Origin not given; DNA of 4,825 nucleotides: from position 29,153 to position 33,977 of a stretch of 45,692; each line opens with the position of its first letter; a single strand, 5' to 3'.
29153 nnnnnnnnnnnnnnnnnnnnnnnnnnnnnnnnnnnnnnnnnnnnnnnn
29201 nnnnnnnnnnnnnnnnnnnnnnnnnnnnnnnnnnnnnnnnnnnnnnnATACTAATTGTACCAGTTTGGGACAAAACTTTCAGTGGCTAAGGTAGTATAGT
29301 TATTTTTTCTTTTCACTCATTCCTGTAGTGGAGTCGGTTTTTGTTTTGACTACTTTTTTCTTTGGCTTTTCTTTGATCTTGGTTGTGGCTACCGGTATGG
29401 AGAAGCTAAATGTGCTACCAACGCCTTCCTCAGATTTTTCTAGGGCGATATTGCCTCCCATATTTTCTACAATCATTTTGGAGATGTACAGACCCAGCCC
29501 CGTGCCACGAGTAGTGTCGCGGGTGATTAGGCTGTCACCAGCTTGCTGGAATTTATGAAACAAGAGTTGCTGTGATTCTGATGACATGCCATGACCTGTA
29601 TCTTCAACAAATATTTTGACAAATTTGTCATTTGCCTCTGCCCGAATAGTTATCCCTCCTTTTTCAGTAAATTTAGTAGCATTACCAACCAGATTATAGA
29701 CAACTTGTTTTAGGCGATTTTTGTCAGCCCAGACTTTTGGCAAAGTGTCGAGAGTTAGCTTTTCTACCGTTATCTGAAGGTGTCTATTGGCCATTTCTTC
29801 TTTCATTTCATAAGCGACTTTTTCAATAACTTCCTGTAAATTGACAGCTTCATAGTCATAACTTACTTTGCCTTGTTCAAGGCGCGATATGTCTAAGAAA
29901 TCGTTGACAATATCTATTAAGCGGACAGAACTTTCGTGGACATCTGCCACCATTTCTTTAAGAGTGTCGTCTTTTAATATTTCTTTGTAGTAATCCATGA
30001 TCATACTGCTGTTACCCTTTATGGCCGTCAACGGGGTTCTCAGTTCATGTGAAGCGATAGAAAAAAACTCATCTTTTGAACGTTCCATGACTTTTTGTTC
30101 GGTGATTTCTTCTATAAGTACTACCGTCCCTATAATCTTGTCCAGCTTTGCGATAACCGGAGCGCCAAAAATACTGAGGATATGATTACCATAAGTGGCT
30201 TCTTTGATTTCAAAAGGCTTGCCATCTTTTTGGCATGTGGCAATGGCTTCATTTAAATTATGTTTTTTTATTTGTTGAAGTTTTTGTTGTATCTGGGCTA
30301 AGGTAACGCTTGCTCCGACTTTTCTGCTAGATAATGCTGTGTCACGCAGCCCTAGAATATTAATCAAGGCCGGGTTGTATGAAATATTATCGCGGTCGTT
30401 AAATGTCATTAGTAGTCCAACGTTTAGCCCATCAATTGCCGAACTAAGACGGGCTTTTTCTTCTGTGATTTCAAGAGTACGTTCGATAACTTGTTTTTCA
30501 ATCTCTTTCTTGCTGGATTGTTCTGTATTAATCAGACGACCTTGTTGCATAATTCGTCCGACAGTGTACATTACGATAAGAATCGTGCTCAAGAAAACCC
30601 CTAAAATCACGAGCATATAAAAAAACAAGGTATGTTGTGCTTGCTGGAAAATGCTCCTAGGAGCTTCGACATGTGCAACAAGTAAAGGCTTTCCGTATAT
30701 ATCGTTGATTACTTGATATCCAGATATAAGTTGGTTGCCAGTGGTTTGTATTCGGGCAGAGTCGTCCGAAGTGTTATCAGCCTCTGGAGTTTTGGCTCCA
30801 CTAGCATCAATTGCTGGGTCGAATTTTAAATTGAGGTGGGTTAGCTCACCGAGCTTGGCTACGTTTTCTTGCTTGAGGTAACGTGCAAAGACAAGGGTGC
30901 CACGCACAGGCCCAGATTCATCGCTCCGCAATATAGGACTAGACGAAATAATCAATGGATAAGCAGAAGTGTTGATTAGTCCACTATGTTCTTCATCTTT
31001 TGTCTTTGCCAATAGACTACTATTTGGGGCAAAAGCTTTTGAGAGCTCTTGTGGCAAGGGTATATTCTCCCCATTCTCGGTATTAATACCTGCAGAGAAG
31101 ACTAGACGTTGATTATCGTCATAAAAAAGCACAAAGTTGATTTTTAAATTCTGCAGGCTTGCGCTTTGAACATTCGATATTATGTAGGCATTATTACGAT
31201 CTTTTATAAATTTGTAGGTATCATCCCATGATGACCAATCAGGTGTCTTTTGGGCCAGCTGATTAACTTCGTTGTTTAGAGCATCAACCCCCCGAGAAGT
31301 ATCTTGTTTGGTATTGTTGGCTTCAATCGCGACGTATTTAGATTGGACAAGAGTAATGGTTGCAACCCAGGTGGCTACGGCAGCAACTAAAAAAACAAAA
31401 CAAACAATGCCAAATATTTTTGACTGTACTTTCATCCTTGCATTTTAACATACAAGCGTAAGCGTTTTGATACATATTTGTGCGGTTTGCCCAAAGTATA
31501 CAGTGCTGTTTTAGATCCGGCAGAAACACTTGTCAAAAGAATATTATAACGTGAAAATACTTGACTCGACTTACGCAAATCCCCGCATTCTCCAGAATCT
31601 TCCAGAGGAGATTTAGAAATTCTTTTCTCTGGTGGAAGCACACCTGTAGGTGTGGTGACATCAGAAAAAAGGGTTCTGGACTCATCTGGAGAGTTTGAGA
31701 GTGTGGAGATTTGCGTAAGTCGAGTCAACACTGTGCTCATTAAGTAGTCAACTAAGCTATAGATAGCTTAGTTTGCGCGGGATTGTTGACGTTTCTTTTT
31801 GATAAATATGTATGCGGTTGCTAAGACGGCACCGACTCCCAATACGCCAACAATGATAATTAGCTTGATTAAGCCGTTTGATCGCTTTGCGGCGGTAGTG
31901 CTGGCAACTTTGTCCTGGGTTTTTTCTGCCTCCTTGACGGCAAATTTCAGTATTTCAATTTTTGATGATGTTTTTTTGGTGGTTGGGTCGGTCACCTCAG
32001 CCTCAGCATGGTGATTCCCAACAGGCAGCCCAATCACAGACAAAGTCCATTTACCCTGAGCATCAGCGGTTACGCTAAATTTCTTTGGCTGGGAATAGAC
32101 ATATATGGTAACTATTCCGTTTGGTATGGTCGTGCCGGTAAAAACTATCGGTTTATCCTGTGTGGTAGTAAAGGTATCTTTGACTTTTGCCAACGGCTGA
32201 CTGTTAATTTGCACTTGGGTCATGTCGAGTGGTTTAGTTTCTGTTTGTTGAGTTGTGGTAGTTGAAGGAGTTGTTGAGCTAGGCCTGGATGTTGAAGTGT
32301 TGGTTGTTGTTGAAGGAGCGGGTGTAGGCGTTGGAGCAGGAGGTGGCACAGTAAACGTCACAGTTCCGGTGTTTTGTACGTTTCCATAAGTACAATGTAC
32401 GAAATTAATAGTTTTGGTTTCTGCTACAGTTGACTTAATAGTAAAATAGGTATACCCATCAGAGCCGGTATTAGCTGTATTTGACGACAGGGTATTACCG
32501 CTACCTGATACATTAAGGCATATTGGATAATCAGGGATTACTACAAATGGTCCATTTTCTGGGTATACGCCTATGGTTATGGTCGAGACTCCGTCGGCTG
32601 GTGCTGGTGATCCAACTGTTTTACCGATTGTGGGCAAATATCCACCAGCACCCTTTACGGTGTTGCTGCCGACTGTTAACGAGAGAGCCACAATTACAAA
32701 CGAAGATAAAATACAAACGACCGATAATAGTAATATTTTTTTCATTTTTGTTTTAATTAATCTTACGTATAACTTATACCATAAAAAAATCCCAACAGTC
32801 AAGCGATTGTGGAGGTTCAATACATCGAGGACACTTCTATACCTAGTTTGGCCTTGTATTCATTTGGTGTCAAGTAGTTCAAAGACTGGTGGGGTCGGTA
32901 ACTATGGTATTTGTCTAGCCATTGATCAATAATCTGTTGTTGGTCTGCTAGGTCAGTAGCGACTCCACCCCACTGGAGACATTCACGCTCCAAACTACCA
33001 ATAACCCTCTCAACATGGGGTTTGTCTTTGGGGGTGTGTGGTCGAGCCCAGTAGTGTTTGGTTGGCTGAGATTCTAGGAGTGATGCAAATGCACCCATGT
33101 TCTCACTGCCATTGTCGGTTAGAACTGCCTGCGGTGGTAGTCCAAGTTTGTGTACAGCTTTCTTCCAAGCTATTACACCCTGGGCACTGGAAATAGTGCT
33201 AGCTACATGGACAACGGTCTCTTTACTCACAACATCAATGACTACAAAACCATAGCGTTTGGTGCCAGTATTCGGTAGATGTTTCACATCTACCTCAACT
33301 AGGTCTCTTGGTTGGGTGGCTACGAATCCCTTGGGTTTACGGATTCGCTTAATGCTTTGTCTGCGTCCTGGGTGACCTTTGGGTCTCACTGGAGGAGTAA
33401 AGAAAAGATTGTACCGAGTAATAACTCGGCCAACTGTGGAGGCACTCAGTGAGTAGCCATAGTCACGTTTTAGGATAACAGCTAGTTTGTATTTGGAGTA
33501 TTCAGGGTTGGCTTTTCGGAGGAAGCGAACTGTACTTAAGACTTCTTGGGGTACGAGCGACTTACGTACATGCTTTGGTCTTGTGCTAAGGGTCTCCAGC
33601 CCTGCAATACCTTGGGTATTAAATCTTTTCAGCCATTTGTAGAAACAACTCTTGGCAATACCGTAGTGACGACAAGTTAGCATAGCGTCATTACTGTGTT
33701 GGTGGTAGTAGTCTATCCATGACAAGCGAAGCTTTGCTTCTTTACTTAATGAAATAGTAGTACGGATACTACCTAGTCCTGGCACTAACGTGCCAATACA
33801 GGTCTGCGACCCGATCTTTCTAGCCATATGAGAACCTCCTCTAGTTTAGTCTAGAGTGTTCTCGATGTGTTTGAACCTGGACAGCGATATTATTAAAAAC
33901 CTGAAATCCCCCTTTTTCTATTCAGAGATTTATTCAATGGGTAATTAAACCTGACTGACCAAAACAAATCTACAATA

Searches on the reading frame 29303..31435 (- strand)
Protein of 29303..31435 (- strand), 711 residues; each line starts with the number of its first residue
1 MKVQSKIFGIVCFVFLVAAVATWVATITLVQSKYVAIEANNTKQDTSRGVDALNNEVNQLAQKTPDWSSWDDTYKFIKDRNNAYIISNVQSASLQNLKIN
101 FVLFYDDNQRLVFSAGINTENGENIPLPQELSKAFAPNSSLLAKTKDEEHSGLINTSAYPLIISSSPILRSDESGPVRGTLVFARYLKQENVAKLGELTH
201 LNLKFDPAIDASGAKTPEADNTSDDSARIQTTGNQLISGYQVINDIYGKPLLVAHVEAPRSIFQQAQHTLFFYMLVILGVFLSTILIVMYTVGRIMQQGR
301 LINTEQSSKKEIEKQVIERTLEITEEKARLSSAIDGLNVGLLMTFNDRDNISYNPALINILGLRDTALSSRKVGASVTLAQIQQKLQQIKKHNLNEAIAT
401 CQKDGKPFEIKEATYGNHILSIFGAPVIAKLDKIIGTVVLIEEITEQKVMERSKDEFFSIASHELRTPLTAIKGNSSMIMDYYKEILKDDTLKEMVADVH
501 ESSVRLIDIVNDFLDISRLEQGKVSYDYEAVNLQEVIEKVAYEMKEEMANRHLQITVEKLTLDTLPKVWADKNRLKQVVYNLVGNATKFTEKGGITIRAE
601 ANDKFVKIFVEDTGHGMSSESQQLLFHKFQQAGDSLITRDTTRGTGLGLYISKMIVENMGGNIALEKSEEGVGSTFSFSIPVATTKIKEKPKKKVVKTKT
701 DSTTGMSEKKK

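Call 94: search_protein_families(library=pfam, proteins=[window:29303-31435:-], max_evalue=0.0001)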
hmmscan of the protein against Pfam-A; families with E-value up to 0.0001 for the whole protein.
window:29303-31435:- (711 aa): 3 families
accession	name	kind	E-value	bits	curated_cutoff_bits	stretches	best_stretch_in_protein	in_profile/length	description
PF05228.19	CHASE4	-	6.7e-39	133.7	26.2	1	52-205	1-139/140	CHASE4 domain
PF02518.31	HATPase_c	-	4.5e-25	88.7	26.4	1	571-683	2-110/111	Histidine kinase-, DNA gyrase B-, and HSP90-like ATPase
PF00512.31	HisKA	-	4.9e-18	65.4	26.9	1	454-522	2-66/66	His Kinase A (phospho-acceptor) domain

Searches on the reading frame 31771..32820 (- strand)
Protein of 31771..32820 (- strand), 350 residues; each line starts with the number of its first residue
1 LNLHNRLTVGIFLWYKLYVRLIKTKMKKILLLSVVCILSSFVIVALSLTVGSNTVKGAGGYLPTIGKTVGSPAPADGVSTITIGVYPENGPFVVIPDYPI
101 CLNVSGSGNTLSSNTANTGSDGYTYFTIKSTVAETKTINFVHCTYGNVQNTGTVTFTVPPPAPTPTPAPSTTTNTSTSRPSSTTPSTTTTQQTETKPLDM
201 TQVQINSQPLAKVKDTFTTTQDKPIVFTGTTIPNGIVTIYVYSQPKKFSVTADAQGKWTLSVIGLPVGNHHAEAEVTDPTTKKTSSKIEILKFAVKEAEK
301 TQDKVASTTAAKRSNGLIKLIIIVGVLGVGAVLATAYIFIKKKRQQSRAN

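Call 94: search_protein_families(library=pfam, proteins=[window:31771-32820:-], max_evalue=0.0001)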
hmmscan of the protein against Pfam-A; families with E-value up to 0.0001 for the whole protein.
window:31771-32820:- (350 aa): 2 families
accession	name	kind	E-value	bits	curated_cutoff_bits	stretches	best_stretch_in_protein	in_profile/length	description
PF02369.22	Big_1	-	8e-10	39.1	34.9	1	71-157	9-93/93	Bacterial Ig-like domain (group 1)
PF19077.6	Big_13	-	4.2e-06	27.6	27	1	219-287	23-94/102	Bacterial Ig-like domain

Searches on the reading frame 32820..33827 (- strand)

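Call 94: search_protein_families(library=pfam, proteins=[window:32820-33827:-], max_evalue=0.0001)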
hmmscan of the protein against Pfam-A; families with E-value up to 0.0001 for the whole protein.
window:32820-33827:- (336 aa): 6 families
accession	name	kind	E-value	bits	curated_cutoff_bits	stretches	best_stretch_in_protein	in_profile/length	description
PF13683.12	rve_3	-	4.7e-14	52.3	26.5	1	261-321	8-67/67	Integrase core domain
PF13518.12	HTH_28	-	1.4e-13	51.1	25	1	34-85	2-52/52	Helix-turn-helix domain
PF00665.32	rve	-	4.8e-13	49.7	32.6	1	171-266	2-102/102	Integrase core domain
PF13565.12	HTH_32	-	6.4e-11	43.1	33.7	1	62-135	2-72/73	Homeodomain-like domain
PF13551.12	HTH_29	-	4.4e-06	27.1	28.1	1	51-90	18-56/64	Winged helix-turn helix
PF13384.12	HTH_23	-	4.8e-06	26.7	24.6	0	52-77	24-49/50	Homeodomain-like domain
